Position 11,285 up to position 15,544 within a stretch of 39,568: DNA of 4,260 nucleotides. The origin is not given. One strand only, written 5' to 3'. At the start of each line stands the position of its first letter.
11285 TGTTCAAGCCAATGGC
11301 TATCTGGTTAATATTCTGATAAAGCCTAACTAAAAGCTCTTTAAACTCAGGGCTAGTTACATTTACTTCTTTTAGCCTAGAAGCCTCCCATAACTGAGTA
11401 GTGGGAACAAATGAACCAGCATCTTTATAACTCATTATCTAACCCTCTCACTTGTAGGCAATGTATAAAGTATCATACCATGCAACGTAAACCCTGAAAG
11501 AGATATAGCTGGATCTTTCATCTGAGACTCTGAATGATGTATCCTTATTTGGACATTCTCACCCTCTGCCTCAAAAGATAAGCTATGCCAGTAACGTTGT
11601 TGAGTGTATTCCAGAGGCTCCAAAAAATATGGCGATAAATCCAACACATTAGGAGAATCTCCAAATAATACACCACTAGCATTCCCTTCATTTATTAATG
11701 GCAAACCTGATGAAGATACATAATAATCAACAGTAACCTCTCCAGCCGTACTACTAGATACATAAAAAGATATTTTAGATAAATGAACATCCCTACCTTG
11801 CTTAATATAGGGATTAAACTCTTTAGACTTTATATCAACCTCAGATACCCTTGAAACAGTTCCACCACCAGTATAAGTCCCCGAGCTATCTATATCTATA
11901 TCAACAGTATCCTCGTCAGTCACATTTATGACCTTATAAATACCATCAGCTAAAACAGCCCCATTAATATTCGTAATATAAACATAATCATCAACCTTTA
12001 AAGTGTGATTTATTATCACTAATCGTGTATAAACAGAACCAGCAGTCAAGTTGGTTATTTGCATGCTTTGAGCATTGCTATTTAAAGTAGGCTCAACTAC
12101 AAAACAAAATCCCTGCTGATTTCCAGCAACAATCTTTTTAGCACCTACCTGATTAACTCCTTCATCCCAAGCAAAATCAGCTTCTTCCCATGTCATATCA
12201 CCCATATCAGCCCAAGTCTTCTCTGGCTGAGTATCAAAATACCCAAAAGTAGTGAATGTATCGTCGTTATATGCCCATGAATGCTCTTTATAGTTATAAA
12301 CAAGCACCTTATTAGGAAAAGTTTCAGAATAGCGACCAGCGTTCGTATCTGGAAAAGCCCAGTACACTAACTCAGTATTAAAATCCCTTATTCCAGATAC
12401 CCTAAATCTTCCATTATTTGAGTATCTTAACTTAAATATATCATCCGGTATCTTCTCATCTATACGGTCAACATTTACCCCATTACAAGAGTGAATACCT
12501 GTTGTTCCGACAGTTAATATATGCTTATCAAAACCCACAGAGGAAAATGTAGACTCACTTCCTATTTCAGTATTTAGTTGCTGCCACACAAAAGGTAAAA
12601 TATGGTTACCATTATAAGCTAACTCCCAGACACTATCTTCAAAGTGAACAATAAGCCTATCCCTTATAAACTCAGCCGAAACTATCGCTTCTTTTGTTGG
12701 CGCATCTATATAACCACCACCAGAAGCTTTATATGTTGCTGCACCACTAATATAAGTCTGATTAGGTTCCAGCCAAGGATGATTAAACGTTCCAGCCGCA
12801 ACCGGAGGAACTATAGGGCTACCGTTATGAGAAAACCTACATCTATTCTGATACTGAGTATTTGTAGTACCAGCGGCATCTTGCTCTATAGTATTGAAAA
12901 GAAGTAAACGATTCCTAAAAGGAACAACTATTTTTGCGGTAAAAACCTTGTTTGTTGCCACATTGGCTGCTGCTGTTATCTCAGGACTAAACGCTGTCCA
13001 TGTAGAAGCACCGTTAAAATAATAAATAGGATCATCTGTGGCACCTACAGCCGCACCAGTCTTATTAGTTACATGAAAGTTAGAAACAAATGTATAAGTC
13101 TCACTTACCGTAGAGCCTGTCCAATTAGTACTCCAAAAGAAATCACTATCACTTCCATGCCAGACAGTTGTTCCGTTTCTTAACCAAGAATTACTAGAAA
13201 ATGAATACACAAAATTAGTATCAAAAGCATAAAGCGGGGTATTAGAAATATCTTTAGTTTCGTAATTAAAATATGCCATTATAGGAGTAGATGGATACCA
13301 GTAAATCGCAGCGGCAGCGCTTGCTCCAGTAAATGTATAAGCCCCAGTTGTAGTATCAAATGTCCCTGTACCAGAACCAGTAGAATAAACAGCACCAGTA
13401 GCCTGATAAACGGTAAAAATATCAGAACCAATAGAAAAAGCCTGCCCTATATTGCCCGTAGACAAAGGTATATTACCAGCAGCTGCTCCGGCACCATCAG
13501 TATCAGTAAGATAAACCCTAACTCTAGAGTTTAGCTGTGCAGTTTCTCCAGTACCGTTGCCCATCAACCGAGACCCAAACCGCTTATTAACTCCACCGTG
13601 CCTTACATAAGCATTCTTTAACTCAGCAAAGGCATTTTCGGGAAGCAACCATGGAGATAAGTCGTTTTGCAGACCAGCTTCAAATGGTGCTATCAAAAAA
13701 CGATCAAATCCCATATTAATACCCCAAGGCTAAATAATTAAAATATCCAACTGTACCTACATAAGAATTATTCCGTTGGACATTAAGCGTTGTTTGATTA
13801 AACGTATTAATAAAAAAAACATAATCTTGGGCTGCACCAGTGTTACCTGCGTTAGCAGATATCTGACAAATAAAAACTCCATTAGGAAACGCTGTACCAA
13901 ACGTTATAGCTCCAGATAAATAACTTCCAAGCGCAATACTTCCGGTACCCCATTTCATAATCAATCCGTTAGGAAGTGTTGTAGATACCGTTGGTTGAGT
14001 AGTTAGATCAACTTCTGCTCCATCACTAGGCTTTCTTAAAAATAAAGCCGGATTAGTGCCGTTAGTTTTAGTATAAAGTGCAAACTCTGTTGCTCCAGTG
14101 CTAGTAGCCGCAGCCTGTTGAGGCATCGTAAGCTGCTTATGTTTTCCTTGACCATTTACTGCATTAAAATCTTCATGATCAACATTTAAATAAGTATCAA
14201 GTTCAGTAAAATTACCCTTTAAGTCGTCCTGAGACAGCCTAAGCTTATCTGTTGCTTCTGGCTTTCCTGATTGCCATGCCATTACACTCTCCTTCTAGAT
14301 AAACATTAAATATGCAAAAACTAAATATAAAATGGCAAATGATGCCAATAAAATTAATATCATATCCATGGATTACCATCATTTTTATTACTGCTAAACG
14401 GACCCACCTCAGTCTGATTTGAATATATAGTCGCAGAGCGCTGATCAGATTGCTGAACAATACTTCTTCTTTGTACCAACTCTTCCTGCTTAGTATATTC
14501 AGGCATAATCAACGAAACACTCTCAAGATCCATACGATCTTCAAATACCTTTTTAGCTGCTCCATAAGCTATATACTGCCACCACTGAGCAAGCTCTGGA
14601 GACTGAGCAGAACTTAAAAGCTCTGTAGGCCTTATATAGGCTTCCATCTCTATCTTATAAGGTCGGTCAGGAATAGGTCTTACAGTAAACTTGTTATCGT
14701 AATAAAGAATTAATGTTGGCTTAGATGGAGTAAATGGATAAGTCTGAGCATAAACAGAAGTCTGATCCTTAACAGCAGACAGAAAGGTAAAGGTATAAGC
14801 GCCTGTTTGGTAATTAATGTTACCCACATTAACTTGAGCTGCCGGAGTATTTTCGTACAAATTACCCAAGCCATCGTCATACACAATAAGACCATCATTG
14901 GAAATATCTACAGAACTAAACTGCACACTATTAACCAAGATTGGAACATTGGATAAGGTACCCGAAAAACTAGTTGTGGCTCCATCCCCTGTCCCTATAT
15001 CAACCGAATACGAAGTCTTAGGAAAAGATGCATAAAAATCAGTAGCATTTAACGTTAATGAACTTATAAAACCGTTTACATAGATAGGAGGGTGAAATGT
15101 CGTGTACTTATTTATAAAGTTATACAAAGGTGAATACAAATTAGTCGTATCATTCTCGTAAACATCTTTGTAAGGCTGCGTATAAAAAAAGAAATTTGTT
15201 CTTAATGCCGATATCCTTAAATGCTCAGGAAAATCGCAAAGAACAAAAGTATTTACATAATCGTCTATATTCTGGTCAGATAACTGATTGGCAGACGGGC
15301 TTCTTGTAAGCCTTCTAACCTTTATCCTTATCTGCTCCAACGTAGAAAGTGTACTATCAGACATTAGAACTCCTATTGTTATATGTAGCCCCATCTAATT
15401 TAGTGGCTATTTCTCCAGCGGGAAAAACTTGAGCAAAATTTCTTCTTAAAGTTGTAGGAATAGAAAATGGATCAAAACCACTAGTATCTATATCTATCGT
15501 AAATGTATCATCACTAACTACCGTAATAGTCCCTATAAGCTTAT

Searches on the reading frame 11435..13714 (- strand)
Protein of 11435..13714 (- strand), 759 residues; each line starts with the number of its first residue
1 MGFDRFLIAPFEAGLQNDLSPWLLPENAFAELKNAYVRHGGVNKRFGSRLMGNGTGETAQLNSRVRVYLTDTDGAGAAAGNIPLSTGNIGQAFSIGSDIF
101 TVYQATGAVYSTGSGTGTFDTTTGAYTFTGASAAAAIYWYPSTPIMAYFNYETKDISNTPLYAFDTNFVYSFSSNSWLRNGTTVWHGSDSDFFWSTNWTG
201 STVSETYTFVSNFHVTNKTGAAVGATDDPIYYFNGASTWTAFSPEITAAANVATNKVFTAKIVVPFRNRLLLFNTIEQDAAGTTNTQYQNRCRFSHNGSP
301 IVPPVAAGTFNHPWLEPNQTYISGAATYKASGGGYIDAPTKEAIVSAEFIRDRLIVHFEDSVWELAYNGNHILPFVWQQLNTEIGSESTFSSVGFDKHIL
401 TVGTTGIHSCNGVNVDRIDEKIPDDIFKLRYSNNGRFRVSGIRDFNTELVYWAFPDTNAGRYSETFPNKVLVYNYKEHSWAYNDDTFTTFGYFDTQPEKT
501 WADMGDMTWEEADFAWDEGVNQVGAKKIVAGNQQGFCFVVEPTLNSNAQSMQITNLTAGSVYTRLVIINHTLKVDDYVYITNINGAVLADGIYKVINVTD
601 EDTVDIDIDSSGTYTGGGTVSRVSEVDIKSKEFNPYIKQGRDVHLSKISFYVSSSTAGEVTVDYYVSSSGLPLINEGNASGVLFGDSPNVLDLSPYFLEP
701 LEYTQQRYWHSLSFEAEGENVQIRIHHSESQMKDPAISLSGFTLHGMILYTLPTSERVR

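Call 8: search_protein_families(library=pfam, proteins=[window:11435-13714:-], max_evalue=0.01)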
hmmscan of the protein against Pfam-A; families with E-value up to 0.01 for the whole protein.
window:11435-13714:- (759 aa): 1 family
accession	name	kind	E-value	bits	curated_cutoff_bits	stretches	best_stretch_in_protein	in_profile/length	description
PF16190.11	E1_FCCH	-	0.0087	16.6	29.5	1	569-623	13-69/70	Ubiquitin-activating enzyme E1 FCCH domain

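Call 20: search_protein_families(library=phrogs, proteins=[window:11435-13714:-], max_evalue=0.001)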
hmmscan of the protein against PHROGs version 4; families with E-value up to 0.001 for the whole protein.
window:11435-13714:- (759 aa): 2 families
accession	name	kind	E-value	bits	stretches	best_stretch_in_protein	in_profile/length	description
phrog_3287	-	head and packaging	1.7e-21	77.6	1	114-528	51-401/524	virion structural protein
phrog_584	-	tail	0.00033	21.5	0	549-624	19-98/218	major tail protein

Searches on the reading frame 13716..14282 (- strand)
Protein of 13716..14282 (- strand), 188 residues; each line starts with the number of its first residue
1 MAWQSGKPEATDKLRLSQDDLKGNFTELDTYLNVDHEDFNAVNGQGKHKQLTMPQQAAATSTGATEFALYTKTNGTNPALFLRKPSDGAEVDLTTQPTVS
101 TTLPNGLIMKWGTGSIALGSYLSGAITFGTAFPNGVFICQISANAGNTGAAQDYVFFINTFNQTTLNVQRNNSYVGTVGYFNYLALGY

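Call 66: search_protein_families(library=phrogs, proteins=[window:13716-14282:-], max_evalue=0.001)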
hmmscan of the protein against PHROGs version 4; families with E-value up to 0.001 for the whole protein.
window:13716-14282:- (188 aa): 4 families
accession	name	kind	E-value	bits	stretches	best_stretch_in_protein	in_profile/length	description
phrog_1396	-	tail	4.1e-08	33.8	1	102-188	256-341/504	tail fiber protein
phrog_2557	-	head and packaging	4.6e-08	33.2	1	62-188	412-533/534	virion structural protein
phrog_4209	-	tail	5e-08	33.4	1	102-188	322-406/406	tail fiber protein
phrog_5181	-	unknown function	0.00046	19.6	1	105-177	679-750/763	-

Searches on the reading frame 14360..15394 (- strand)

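Call 8: search_protein_families(library=pfam, proteins=[window:14360-15394:-], max_evalue=0.01)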
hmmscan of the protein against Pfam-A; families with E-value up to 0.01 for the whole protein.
window:14360-15394:- (344 aa): 0 families

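Call 20: search_protein_families(library=phrogs, proteins=[window:14360-15394:-], max_evalue=0.001)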
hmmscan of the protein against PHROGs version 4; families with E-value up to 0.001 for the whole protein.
window:14360-15394:- (344 aa): 1 family
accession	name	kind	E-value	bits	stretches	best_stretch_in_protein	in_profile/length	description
phrog_10775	-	tail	0.00038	21.2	1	230-318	137-228/237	tail protein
